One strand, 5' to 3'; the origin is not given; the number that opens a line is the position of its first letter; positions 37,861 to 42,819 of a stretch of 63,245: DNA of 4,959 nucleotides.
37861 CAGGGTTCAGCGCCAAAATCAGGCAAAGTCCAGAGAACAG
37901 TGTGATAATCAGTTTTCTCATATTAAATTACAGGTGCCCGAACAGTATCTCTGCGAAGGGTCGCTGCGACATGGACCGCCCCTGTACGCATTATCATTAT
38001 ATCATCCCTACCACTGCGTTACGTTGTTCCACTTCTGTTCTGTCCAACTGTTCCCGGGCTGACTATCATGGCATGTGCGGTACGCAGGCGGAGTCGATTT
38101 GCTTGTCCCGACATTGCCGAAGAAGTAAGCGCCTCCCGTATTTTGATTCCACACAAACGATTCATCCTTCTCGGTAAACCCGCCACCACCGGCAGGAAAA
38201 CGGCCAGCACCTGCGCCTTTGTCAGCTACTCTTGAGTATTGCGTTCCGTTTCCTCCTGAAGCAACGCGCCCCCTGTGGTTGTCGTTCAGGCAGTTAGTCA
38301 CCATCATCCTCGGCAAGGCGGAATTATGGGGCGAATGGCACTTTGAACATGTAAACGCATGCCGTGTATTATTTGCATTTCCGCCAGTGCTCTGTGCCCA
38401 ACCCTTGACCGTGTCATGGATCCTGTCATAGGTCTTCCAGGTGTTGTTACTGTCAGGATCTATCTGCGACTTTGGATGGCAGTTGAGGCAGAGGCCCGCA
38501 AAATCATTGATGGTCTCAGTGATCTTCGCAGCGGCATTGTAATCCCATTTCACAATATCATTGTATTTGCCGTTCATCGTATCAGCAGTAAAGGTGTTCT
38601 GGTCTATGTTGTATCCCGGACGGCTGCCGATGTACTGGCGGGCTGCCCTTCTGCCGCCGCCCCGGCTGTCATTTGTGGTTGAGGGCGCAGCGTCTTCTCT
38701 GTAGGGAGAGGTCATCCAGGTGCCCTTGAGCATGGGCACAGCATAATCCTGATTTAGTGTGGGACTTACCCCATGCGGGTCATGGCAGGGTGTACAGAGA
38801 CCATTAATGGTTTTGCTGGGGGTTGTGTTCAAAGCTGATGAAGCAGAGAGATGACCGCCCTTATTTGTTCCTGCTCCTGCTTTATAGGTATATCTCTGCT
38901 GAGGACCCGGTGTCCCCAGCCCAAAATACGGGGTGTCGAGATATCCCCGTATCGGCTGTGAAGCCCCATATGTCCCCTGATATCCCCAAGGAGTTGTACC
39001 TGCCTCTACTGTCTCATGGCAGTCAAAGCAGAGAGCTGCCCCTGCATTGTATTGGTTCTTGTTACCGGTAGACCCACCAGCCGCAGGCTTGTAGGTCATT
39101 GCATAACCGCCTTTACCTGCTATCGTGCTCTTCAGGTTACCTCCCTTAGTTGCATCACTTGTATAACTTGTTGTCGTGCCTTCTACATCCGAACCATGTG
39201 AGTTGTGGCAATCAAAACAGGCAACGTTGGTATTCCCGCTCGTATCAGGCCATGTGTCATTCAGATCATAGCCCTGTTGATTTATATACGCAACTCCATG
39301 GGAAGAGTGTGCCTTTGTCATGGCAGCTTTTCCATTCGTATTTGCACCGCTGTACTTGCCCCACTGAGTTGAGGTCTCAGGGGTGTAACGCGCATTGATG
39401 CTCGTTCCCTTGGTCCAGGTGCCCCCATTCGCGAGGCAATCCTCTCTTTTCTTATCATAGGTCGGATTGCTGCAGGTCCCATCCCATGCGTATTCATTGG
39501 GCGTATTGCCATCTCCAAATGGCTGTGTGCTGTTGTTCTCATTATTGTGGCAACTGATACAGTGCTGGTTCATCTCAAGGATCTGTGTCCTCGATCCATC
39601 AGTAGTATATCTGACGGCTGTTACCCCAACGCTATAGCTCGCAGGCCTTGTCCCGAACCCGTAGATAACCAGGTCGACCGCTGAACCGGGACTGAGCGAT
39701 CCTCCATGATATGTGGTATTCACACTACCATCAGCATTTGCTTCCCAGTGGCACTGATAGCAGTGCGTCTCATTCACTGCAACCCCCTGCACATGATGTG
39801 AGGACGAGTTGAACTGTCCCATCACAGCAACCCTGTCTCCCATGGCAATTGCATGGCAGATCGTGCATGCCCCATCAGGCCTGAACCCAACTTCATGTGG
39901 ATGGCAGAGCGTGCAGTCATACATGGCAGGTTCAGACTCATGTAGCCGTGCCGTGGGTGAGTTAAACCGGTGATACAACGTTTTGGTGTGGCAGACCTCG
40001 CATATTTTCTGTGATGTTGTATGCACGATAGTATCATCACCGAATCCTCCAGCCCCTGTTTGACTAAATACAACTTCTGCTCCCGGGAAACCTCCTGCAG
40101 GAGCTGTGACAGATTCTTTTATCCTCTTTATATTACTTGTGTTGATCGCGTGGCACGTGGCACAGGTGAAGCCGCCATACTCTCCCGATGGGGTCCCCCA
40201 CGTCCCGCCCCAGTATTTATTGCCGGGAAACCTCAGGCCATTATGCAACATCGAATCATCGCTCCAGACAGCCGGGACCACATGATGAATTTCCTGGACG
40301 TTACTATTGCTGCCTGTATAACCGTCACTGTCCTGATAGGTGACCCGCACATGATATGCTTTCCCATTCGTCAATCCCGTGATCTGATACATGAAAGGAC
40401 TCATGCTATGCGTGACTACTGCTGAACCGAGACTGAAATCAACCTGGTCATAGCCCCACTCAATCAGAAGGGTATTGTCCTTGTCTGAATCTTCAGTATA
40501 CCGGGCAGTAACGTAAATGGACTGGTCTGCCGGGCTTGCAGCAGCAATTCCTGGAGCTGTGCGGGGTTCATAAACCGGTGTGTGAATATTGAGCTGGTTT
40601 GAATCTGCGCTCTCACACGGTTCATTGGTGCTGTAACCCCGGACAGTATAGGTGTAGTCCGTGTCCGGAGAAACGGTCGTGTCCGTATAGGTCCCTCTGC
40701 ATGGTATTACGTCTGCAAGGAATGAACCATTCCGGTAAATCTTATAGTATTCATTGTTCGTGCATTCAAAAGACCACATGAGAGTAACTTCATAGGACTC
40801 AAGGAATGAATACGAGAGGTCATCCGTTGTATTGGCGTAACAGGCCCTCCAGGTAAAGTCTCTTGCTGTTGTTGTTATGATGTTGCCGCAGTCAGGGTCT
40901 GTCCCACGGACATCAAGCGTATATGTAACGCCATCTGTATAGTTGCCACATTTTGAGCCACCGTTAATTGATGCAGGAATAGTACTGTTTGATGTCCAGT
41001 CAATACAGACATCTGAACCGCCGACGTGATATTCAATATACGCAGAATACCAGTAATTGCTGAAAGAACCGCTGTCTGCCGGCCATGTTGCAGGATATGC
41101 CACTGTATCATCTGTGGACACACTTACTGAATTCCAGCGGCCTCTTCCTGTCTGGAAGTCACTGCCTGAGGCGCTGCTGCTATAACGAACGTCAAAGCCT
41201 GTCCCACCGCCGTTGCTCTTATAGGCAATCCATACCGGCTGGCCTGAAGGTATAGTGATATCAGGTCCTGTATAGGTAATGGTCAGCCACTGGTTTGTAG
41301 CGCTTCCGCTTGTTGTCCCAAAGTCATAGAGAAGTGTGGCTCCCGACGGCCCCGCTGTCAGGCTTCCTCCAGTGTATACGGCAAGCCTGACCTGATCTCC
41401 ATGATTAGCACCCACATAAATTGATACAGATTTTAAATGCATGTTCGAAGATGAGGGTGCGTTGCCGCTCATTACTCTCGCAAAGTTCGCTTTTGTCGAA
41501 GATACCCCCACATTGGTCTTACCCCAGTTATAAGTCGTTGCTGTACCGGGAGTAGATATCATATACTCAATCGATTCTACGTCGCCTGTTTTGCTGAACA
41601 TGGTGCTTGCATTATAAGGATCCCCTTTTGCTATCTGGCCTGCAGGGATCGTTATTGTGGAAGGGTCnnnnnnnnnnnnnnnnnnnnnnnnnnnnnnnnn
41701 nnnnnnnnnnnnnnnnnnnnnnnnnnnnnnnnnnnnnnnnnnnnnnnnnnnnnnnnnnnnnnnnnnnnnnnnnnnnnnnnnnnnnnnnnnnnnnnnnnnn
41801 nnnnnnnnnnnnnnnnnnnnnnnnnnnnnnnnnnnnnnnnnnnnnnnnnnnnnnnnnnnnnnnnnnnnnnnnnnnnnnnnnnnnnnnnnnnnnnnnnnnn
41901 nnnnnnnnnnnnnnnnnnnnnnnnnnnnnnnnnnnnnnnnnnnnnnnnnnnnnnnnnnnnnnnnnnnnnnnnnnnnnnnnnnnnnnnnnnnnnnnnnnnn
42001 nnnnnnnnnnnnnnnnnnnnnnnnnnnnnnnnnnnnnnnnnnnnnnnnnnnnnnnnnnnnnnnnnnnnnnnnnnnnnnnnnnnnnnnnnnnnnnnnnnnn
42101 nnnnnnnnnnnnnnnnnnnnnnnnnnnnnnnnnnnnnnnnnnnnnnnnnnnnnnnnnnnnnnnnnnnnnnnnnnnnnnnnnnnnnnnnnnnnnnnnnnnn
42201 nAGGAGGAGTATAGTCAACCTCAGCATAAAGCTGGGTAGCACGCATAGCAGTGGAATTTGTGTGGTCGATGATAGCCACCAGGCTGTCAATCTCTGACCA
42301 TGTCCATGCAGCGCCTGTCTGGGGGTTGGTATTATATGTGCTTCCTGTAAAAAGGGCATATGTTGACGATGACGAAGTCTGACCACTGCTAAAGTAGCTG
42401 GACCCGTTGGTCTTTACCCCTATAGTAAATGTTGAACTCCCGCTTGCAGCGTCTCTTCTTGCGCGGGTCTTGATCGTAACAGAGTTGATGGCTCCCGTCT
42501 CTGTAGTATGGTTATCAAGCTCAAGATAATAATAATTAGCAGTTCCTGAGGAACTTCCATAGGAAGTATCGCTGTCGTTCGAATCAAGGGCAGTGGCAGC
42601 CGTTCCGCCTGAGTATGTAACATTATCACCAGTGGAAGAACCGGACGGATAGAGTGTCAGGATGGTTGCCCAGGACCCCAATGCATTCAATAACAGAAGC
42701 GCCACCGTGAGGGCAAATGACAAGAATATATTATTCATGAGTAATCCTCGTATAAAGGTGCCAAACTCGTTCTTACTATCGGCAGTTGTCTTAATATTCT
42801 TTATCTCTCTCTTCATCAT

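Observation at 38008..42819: Adhesin-cytochrome chimera: about 800 aa of heme-free surface domains fused to an 11-heme unit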

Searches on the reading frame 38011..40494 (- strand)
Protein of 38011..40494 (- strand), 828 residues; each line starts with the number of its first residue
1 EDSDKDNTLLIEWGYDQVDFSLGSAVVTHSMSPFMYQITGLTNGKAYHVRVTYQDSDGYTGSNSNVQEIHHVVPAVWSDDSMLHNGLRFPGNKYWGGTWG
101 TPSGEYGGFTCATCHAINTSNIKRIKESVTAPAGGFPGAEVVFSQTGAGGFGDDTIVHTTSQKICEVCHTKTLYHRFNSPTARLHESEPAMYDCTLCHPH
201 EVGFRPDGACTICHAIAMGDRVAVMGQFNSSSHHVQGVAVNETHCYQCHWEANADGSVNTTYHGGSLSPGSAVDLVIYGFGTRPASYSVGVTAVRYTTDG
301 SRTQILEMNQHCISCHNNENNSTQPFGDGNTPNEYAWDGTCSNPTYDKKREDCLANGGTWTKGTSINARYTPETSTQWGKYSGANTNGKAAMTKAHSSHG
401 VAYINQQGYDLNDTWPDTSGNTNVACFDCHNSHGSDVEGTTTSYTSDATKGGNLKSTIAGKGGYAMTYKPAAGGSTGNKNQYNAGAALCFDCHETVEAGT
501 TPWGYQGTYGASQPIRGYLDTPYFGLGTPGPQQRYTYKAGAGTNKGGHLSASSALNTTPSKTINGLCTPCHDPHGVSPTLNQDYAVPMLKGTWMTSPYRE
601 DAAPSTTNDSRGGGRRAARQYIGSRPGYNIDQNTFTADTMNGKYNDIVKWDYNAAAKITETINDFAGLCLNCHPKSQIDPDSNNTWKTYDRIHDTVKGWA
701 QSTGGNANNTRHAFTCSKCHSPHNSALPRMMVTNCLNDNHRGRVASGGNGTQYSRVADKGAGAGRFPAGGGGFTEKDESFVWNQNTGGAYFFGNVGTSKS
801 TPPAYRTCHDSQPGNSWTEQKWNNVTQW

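Call 60: predict_structure(alignment_id=A4)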
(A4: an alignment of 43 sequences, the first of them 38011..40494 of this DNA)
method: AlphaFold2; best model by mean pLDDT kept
length: 828 residues; sequences in the alignment: 43
mean_pLDDT: 42.8   pTM: 0.38
mean pLDDT of the five models: 42.8, 37.6, 37.5, 36.5, 35.1
residues with pLDDT >= 90: 4; 70-90: 27; 50-70: 148; < 50: 649
segments of 3 or more residues with pLDDT < 50: 1-10, 12-22, 24-26, 29-33, 43-46, 53-208, 227-234, 370-609, 611-618, 622-660, 664-669, 680-828
pLDDT, mean of each block of 10 residues (from residue 1): 40 45 47 50 49 45 44 35 35 40 43 40 38 39 38 39 42 39 37 38 39 54 51 51 57 54 55 64 64 62 55 61 68 68 74 85 62 37 37 36 34 35 38 30 30 34 32 41 41 34 41 39 30 28 29 39 37 34 31 28 41 45 41 34 37 43 49 54 41 48 45 39 31 35 34 37 34 40 37 37 37 36 27
secondary structure, 60 per line:
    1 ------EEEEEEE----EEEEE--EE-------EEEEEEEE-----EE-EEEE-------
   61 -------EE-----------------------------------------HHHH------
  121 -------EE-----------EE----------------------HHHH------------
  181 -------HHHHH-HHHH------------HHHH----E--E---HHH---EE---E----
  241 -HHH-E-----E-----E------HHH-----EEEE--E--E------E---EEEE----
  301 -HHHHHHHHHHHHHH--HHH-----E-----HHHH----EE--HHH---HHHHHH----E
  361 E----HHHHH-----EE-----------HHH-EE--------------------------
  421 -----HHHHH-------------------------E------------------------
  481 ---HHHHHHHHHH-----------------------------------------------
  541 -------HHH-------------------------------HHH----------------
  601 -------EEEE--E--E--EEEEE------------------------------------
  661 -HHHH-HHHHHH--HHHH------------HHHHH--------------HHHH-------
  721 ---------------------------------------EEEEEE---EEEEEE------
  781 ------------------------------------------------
elements in order (helices of 4 or more, strands of 3 or more residues): E7-13 E18-22 E34-41 E50-53 H111-114 H165-168 H188-192 H194-197 H210-213 E273-276 E293-296 H302-315 H332-335 H350-355 H366-370 H426-430 H484-493 E608-611 E620-624 H662-665 H667-672 H675-678 H691-695 H710-713 E760-765 E769-774

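Call 61: search_solved_structures(query=A4, max_evalue=10, show_alignments=2)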
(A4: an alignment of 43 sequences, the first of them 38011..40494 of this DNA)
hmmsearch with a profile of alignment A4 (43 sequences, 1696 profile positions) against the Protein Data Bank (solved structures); distinct sequences matched with E-value up to 10: 10.
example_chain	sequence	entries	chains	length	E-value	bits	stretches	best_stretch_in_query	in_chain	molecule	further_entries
8g4l_bm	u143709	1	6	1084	6.3e-09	37.6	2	1310-1585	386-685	Titin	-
3ov0_A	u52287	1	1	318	4.9e-07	31.3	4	647-727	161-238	Cytochrome c family protein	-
3oue_A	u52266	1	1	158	7e-06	27.5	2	649-727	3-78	Cytochrome c family protein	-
1rwj_A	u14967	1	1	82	0.00021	22.6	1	647-727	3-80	Cytochrome c family protein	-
3ouq_A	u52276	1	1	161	0.0069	17.5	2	677-728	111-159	Cytochrome c family protein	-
7s7k_A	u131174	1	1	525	0.048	14.7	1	1445-1563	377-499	Ephrin type-B receptor 2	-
7n6g_3F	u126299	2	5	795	1.2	10.1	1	198-406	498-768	FAP99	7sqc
8qyd_A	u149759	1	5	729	1.4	9.9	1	76-385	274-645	Anti-phage defense ZorAB system ZorA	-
9hhl_1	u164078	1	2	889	6.9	7.6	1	146-451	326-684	Nuclear mitotic apparatus protein 1,Methylated-DNA--protein-cysteine methyltransferase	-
9kpz_H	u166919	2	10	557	9.2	7.2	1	99-325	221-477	Ubiquitin-like protein SMT3,Tol-Pal system protein TolA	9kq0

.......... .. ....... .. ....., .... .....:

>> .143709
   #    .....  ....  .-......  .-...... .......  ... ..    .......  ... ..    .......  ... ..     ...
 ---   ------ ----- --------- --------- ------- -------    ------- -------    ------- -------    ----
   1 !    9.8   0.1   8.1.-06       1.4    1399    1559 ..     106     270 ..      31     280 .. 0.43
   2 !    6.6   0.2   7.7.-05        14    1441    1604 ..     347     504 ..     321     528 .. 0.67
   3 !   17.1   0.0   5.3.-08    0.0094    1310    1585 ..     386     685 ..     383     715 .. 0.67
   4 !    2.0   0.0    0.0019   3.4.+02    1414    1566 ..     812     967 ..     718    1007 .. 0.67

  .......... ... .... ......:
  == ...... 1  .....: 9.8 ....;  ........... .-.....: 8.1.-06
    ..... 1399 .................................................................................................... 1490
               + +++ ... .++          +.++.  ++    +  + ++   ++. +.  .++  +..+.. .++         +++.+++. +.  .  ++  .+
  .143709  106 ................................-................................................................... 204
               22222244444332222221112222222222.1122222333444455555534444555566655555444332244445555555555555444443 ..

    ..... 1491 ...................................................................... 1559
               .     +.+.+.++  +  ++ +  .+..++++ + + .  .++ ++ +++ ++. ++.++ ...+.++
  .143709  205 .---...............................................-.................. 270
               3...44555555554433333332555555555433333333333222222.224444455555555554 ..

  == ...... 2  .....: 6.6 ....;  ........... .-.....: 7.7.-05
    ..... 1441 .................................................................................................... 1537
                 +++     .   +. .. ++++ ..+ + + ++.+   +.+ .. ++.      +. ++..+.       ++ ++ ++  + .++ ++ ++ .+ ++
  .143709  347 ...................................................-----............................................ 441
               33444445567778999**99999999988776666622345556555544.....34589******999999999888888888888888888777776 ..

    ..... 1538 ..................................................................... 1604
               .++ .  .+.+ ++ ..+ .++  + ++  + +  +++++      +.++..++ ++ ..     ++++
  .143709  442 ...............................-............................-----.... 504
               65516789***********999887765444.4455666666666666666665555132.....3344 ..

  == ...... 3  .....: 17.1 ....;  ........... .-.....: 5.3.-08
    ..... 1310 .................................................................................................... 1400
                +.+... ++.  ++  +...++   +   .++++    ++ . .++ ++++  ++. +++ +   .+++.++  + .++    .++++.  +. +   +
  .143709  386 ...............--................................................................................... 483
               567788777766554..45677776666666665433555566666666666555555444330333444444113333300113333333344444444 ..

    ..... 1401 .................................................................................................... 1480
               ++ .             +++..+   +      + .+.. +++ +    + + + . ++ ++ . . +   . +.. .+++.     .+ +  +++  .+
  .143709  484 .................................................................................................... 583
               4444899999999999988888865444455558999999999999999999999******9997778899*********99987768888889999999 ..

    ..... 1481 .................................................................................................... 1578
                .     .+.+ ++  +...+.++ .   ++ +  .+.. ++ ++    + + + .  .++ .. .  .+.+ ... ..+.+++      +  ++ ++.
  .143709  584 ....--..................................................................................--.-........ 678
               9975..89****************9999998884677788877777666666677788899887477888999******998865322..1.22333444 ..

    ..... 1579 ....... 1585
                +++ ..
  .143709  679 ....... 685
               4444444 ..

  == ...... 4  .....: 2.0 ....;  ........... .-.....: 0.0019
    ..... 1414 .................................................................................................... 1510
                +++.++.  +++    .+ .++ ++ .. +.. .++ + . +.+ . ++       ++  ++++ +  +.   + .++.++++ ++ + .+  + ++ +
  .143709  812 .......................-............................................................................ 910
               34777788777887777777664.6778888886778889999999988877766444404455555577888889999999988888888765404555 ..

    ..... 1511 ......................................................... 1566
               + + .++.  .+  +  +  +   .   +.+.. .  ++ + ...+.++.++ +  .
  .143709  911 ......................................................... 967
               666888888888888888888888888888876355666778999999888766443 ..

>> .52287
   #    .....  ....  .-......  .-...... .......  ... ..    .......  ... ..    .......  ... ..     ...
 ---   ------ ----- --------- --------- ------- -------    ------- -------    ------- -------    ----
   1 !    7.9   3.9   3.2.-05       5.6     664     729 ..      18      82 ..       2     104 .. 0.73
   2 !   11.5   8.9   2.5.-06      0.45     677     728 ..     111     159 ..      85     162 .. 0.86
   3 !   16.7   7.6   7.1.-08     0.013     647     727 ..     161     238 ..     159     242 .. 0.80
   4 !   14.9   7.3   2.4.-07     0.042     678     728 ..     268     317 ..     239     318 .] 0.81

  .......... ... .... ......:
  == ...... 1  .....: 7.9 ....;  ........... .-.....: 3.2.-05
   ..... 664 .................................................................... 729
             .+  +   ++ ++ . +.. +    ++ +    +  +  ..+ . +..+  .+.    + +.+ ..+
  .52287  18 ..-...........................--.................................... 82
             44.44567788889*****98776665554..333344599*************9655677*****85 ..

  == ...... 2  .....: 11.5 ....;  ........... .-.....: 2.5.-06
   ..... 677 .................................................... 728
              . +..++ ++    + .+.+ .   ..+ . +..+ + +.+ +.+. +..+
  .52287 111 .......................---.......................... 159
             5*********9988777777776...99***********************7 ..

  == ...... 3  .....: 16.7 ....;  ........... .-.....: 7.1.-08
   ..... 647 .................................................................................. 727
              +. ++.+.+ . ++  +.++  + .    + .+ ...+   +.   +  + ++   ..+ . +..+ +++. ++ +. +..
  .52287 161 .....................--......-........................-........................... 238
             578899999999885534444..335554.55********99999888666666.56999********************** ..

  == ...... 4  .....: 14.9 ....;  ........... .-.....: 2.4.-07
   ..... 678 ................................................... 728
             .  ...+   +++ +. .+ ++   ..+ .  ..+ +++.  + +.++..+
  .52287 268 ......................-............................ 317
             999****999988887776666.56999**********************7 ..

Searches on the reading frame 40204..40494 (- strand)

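Call 55: search_protein_families(library=pfam, proteins=[window:40204-40494:-], max_evalue=10)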
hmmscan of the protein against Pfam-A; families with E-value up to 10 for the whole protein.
window:40204-40494:- (97 aa): 2 families
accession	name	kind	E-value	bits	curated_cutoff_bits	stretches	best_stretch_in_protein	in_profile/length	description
PF16640.11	Big_3_5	-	0.013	16.4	35.5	1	22-67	40-83/88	Bacterial Ig-like domain (group 3)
PF00041.27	fn3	-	0.029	15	25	1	33-63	48-78/84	Fibronectin type III domain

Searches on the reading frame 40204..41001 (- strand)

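Call 36: search_protein_families(library=phrogs, proteins=[window:40204-41001:-], max_evalue=0.1)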
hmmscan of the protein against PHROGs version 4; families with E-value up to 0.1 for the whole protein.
window:40204-41001:- (266 aa): 4 families
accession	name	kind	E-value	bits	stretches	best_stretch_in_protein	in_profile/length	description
phrog_1696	-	tail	4.4e-08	31.6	1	68-168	1156-1254/2079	major tail protein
phrog_36568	-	unknown function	0.018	16.3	1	139-183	11-55/75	-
phrog_18315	-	unknown function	0.042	12.7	1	62-126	112-185/918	-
phrog_17541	-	unknown function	0.087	14.1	0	85-121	6-41/65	-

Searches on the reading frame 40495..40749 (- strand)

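Call 55: search_protein_families(library=pfam, proteins=[window:40495-40749:-], max_evalue=10)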
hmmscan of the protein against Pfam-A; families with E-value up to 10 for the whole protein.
window:40495-40749:- (85 aa): 1 family
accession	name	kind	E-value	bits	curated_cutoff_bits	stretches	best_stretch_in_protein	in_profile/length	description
PF18370.7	RGI_lyase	-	0.11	13.3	27.8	1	2-43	35-75/86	Rhamnogalacturonan I lyases beta-sheet domain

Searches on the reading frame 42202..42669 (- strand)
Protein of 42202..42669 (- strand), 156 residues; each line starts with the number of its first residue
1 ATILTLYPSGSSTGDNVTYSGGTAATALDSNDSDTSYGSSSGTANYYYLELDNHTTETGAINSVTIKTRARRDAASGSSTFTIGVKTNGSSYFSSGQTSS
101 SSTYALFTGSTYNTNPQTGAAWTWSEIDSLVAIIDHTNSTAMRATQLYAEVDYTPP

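Call 36: search_protein_families(library=phrogs, proteins=[window:42202-42669:-], max_evalue=0.1)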
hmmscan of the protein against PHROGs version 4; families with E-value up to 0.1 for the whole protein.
window:42202-42669:- (156 aa): 0 families

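Call 55: search_protein_families(library=pfam, proteins=[window:42202-42669:-], max_evalue=10)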
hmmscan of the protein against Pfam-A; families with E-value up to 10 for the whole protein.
window:42202-42669:- (156 aa): 0 families

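Call 79: search_solved_structures(query=A5, max_evalue=10)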
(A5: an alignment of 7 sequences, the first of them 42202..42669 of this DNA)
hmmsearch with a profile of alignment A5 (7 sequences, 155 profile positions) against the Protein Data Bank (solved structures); distinct sequences matched with E-value up to 10: 0.

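Call 80: find_related_loci(query=A5, collection=viral_contigs, flank=1000)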
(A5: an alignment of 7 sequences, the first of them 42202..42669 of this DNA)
Query A5 (156 aa) in viral_contigs; peptide patterns used: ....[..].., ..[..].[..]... (x = any residue, [..] = any of these).
69 stretches matched a pattern; 8 encode a relative of the query (tblastn E <= 1e-3); 8 distinct loci.
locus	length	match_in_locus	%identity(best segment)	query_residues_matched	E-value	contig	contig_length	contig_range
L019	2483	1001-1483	37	5-155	1e-20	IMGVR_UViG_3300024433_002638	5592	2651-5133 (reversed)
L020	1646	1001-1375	39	29-156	9e-18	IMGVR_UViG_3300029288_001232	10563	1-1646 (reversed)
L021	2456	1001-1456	31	2-154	4e-13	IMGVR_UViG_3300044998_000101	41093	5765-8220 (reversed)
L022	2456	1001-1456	31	2-154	4e-13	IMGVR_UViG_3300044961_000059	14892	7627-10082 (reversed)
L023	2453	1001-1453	33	4-156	9e-13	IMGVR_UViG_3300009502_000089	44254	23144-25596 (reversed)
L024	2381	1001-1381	33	32-154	2e-11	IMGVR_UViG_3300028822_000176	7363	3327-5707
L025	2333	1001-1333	32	61-153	3e-9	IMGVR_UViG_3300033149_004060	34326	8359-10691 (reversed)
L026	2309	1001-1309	31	72-155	3e-7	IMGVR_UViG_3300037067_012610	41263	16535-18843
